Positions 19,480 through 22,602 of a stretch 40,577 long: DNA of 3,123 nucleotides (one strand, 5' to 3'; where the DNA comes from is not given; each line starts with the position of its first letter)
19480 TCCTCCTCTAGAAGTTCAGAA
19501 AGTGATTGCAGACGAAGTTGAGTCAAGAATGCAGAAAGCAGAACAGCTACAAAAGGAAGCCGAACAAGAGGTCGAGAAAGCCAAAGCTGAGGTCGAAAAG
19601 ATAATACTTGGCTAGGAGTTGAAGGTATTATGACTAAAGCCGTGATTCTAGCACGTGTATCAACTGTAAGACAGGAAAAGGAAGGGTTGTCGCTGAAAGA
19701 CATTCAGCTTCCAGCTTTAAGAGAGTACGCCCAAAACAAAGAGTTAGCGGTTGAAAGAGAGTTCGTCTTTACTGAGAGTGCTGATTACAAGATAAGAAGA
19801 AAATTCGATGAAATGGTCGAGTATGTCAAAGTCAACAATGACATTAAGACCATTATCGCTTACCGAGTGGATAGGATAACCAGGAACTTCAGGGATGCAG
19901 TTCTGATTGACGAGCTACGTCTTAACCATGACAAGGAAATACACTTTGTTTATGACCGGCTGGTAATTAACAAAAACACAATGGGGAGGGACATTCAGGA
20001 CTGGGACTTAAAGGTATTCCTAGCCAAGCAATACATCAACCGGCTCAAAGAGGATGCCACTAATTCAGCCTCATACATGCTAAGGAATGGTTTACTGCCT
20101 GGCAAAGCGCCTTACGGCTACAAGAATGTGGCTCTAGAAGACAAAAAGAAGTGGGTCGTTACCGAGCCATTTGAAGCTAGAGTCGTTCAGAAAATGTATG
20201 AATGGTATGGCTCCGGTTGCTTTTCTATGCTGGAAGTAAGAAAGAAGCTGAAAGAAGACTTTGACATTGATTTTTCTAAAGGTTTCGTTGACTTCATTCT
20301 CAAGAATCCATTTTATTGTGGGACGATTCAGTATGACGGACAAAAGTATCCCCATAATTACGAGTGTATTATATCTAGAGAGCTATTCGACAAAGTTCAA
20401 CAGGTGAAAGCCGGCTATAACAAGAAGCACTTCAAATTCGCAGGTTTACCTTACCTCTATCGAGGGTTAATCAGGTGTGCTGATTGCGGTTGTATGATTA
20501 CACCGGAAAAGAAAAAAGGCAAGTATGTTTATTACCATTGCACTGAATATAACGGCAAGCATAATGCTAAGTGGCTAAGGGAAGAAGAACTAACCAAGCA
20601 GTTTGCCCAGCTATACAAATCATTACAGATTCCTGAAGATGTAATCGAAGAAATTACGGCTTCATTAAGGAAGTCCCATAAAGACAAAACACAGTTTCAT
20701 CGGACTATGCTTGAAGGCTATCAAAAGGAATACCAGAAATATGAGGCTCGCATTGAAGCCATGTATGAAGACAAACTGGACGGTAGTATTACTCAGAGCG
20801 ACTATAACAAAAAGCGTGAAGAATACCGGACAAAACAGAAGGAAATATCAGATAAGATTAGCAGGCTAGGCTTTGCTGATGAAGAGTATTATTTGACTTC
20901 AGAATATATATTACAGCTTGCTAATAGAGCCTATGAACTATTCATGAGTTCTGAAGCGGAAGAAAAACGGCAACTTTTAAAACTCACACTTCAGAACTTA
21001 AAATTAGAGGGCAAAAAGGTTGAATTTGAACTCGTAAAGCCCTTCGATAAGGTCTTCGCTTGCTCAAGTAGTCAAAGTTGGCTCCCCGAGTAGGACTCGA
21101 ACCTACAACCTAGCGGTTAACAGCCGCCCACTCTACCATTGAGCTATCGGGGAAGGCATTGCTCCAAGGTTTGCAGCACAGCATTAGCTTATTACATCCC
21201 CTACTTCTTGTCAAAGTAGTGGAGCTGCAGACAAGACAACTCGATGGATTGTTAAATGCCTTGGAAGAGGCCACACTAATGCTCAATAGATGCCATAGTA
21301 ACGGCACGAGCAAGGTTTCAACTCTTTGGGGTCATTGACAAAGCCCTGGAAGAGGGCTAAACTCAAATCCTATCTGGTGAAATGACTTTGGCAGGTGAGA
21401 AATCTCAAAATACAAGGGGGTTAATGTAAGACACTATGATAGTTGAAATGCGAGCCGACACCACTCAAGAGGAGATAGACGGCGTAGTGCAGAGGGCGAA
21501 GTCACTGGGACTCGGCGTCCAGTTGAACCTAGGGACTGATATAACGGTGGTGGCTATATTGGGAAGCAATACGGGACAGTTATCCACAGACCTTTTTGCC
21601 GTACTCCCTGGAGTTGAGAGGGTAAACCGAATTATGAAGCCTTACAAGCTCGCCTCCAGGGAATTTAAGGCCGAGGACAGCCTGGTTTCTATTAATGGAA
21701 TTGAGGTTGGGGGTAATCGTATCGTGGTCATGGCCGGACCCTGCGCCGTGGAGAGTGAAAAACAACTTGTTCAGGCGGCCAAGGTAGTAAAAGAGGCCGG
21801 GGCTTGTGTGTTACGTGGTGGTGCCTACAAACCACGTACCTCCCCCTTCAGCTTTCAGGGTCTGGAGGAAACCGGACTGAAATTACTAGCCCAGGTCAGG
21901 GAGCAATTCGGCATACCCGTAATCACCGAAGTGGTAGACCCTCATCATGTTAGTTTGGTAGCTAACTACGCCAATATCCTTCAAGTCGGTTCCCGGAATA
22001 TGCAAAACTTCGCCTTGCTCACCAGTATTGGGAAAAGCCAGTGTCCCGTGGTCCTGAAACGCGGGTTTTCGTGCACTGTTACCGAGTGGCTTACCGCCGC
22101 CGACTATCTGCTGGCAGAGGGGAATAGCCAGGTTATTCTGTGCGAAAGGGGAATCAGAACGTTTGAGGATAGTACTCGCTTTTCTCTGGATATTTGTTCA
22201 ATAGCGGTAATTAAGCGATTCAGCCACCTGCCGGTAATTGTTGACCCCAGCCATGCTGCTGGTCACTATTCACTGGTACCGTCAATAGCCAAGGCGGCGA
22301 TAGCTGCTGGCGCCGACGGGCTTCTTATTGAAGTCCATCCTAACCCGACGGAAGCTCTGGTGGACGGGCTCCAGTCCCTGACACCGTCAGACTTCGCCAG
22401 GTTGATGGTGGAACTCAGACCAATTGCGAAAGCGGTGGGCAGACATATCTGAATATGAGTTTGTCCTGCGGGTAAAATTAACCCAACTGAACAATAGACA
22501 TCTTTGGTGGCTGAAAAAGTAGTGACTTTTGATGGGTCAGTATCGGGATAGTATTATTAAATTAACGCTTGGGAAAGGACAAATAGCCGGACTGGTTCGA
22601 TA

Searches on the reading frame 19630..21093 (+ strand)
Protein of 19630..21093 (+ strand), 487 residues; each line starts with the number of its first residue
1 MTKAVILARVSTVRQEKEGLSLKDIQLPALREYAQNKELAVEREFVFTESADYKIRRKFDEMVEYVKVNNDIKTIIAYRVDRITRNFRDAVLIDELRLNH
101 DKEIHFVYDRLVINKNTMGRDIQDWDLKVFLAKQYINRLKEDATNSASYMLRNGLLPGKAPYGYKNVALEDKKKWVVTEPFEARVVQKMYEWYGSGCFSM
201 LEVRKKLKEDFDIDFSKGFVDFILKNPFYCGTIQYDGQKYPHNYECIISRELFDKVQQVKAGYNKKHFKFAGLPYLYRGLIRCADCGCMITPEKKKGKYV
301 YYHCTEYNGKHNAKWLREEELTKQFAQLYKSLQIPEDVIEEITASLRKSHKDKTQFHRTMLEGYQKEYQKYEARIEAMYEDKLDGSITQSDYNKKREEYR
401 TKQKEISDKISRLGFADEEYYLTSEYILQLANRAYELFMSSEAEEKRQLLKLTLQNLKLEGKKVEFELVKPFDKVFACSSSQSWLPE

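Call 28: search_protein_families(library=pfam, proteins=[window:19630-21093:+], max_evalue=0.001)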
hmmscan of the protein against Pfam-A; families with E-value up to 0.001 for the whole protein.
window:19630-21093:+ (487 aa): 3 families
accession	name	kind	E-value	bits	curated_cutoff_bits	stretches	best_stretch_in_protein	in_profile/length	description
PF07508.19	Recombinase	-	7.7e-12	45.8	21.1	1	182-259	3-98/102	Recombinase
PF00239.26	Resolvase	-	4.8e-11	43.4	23.3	1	4-119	1-110/145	Resolvase, N terminal domain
PF13408.12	Zn_ribbon_recom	-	1.8e-09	38.2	25.3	1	276-327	1-55/58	Recombinase zinc beta ribbon domain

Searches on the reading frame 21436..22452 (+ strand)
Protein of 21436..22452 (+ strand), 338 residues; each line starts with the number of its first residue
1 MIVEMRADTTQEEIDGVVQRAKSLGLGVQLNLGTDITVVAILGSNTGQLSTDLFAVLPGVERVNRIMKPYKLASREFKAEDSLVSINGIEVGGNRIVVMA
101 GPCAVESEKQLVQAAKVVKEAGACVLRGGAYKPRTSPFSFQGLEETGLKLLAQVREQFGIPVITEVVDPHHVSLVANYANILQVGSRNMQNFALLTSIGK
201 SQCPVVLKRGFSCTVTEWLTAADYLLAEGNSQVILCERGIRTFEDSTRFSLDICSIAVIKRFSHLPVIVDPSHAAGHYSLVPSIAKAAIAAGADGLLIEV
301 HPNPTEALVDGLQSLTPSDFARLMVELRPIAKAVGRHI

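Call 28: search_protein_families(library=pfam, proteins=[window:21436-22452:+], max_evalue=0.001)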
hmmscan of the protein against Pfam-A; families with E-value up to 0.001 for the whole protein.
window:21436-22452:+ (338 aa): 3 families
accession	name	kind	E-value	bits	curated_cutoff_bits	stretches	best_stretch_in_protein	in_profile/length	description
PF00793.26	DAHP_synth_1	-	2.7e-77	259.8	25.5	1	91-328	12-265/270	DAHP synthetase I family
PF18152.6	DAHP_snth_FXD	-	3.4e-14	52.9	27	1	1-68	1-67/67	DAHP synthase ferredoxin-like domain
PF03102.20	NeuB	-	2.3e-09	37.5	22.1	1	143-337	53-239/241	NeuB family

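Call 101: list_cluster_members(proteins=[P0001, window:21436-22452:+, window:8129-10291:-])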
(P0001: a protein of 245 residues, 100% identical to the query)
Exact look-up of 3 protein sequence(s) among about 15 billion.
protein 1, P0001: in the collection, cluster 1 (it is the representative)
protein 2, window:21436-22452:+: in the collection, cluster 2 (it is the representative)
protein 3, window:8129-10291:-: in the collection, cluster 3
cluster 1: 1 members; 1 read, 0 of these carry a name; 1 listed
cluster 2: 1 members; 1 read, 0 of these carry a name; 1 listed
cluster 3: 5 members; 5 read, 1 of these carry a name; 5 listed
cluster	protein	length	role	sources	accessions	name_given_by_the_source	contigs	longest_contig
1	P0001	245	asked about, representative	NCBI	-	-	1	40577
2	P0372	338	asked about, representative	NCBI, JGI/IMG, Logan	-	-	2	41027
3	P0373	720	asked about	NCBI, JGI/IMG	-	-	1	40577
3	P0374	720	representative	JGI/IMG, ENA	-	-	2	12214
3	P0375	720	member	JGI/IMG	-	acetyl coenzyme A synthetase (ADP forming)-like protein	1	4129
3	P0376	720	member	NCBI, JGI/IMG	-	-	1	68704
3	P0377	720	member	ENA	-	-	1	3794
